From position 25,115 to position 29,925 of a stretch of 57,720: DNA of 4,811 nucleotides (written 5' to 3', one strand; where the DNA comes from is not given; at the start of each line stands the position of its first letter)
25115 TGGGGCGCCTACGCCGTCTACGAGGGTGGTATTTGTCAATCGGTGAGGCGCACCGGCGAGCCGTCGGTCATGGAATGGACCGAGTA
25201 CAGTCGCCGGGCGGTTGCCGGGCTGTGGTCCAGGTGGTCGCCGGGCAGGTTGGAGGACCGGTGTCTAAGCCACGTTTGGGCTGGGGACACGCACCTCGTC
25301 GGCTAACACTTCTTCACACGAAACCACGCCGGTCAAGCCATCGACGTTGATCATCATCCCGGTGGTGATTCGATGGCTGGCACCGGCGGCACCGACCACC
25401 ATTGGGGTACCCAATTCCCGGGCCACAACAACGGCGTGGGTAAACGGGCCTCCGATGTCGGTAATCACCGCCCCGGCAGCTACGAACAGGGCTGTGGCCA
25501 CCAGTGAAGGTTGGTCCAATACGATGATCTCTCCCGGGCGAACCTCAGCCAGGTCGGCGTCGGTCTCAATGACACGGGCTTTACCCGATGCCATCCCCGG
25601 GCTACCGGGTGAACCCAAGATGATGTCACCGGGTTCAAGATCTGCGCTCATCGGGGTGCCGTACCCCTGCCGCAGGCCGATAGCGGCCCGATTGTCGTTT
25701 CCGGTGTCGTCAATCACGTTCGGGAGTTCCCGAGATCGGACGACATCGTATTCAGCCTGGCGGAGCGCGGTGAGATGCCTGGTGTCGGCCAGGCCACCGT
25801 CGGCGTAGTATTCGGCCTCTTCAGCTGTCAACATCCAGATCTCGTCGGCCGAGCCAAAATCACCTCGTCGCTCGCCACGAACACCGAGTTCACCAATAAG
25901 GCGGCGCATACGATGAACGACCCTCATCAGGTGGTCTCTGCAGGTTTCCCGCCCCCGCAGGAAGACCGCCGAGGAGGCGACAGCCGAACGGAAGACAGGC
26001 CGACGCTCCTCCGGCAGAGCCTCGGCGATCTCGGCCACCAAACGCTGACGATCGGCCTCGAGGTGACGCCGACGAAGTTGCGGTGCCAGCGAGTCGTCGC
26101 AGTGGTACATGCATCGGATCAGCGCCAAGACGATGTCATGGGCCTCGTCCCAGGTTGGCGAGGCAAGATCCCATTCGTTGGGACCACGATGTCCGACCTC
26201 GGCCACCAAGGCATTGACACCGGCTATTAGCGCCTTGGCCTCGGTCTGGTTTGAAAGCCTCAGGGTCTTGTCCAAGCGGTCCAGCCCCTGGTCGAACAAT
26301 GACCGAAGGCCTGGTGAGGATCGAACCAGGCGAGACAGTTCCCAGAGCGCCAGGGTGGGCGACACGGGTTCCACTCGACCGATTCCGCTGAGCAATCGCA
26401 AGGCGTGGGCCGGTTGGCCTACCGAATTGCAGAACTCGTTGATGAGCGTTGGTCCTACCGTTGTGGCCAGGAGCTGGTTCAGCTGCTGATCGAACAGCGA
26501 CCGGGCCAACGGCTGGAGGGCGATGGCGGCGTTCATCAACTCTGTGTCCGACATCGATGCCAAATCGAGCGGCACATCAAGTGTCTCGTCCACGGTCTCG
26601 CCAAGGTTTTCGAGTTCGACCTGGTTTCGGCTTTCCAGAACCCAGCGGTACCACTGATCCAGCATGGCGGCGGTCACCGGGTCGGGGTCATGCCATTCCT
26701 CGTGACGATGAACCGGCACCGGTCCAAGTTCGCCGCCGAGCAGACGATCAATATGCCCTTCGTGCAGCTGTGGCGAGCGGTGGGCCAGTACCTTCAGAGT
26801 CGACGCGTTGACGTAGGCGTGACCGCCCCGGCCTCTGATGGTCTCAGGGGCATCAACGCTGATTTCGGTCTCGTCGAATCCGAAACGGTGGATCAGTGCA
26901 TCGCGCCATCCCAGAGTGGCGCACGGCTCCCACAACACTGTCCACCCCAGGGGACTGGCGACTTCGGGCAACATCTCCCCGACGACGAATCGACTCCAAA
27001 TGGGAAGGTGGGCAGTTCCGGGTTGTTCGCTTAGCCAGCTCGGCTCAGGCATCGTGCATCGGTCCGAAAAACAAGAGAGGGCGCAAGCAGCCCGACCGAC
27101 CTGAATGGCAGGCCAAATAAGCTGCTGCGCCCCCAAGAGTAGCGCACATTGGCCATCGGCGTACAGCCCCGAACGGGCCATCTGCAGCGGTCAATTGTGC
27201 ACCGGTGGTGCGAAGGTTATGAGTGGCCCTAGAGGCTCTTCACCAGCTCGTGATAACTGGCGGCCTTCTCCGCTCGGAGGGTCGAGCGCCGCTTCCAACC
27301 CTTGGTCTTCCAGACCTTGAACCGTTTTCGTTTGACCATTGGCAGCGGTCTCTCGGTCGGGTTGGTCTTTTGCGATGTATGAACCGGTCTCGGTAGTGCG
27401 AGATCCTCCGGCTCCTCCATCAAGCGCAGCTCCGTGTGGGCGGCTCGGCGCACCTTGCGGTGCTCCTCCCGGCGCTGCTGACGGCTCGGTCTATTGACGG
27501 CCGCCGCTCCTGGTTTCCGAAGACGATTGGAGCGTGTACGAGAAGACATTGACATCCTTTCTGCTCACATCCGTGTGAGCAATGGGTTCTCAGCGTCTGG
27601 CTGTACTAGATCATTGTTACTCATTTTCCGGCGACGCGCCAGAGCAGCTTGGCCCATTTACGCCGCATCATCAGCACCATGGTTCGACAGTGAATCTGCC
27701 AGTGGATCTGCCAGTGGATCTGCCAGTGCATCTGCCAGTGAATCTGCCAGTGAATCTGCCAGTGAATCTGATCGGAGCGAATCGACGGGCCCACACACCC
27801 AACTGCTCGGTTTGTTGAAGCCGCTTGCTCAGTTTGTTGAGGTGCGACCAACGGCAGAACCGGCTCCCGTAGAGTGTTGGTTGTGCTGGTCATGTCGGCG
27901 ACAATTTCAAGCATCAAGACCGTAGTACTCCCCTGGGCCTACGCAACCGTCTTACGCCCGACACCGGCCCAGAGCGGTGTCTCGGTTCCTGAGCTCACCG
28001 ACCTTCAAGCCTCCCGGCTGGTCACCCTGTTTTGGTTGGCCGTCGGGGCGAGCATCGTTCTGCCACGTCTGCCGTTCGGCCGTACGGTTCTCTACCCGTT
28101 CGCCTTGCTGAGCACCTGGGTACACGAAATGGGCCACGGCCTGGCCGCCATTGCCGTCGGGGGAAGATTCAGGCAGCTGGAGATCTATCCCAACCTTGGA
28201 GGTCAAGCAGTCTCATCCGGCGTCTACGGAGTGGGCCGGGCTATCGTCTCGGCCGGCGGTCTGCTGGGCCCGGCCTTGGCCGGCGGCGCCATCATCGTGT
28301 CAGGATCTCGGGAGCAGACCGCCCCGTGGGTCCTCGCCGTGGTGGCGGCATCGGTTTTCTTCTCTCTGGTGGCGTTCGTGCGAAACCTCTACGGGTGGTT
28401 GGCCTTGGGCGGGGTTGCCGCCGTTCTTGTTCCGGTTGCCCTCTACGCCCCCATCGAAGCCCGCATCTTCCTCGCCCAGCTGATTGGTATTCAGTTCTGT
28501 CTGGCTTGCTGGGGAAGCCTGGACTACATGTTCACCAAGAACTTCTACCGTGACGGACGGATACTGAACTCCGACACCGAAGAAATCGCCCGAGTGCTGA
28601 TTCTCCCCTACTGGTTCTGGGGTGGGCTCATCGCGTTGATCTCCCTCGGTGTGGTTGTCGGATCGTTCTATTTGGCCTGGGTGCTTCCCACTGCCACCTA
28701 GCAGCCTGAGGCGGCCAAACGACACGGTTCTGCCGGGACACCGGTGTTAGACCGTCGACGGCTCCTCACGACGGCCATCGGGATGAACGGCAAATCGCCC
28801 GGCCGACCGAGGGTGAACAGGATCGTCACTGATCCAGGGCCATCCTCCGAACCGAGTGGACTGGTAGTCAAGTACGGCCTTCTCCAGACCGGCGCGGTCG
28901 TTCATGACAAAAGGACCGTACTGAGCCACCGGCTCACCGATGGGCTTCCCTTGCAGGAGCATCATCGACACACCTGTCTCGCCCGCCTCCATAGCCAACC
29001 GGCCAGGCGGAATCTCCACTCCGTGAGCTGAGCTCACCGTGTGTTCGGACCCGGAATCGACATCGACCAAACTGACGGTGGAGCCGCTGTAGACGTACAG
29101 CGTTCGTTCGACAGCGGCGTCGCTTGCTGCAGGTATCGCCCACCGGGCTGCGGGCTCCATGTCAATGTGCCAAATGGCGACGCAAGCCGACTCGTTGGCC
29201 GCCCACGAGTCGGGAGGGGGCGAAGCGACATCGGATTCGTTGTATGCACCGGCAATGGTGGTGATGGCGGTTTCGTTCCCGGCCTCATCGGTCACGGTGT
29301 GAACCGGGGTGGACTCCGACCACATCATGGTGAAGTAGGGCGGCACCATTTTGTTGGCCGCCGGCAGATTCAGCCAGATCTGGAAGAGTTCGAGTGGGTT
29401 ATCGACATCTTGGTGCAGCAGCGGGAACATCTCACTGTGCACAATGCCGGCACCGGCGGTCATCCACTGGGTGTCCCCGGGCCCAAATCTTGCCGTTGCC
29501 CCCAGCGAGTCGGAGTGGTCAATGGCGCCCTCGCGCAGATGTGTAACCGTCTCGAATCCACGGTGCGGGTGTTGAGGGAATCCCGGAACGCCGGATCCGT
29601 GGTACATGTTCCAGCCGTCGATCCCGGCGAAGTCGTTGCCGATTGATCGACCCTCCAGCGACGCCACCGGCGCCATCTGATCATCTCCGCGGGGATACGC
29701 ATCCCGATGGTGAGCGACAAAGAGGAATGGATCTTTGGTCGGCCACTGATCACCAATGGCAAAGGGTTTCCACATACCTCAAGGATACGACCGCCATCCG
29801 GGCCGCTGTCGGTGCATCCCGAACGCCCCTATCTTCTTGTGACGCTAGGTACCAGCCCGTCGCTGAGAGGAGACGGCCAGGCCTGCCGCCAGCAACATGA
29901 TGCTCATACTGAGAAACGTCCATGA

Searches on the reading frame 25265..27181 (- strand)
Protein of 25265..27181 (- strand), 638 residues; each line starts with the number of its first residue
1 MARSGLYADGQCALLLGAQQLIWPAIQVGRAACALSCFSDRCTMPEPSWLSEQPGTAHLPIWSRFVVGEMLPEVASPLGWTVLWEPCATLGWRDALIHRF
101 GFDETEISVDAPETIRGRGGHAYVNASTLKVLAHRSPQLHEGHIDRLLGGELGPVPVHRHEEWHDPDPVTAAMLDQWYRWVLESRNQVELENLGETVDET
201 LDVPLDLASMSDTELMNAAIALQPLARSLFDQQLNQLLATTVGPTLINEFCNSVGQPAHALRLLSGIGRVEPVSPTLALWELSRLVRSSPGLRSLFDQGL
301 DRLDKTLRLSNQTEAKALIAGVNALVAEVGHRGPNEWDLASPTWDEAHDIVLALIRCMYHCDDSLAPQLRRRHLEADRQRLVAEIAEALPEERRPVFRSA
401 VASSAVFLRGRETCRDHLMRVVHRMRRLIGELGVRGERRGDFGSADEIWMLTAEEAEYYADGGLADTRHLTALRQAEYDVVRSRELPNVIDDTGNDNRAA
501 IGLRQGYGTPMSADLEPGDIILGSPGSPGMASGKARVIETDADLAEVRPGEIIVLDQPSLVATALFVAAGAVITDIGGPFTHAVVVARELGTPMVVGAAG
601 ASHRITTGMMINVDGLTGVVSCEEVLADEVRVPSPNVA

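Call 67: search_protein_families(library=pfam, proteins=[window:25265-27181:-], max_evalue=0.00001)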
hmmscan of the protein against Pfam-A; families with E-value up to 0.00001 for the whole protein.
window:25265-27181:- (638 aa): 1 family
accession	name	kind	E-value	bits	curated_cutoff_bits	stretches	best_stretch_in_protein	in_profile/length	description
PF00391.29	PEP-utilizers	-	9.9e-15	54.3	23.1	1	548-618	2-72/72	PEP-utilising enzyme, mobile domain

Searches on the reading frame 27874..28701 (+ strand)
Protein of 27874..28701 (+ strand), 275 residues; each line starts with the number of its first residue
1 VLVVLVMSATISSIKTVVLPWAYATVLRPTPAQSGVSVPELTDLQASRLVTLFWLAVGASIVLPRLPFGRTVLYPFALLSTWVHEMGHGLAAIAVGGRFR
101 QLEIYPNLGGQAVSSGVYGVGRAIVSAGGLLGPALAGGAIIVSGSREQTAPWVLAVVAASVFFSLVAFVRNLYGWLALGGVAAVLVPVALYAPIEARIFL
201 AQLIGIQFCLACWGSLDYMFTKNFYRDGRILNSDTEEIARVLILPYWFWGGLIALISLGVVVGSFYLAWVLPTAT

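Call 67: search_protein_families(library=pfam, proteins=[window:27874-28701:+], max_evalue=0.00001)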
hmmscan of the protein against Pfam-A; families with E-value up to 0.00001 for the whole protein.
window:27874-28701:+ (275 aa): 1 family
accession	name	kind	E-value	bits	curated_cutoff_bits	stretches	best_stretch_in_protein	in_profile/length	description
PF13398.12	Peptidase_M50B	-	4.2e-41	141.3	26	1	60-263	9-200/201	Peptidase M50B-like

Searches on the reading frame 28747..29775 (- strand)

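Call 67: search_protein_families(library=pfam, proteins=[window:28747-29775:-], max_evalue=0.00001)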
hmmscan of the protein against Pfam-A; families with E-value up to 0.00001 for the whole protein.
window:28747-29775:- (342 aa): 2 families
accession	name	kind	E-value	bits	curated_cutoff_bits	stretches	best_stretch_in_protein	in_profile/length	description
PF02678.22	Pirin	-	6.7e-26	90.9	26.1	1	63-135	39-108/108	Pirin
PF05726.19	Pirin_C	-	7.8e-18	65.2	27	1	202-310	2-103/103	Pirin C-terminal cupin domain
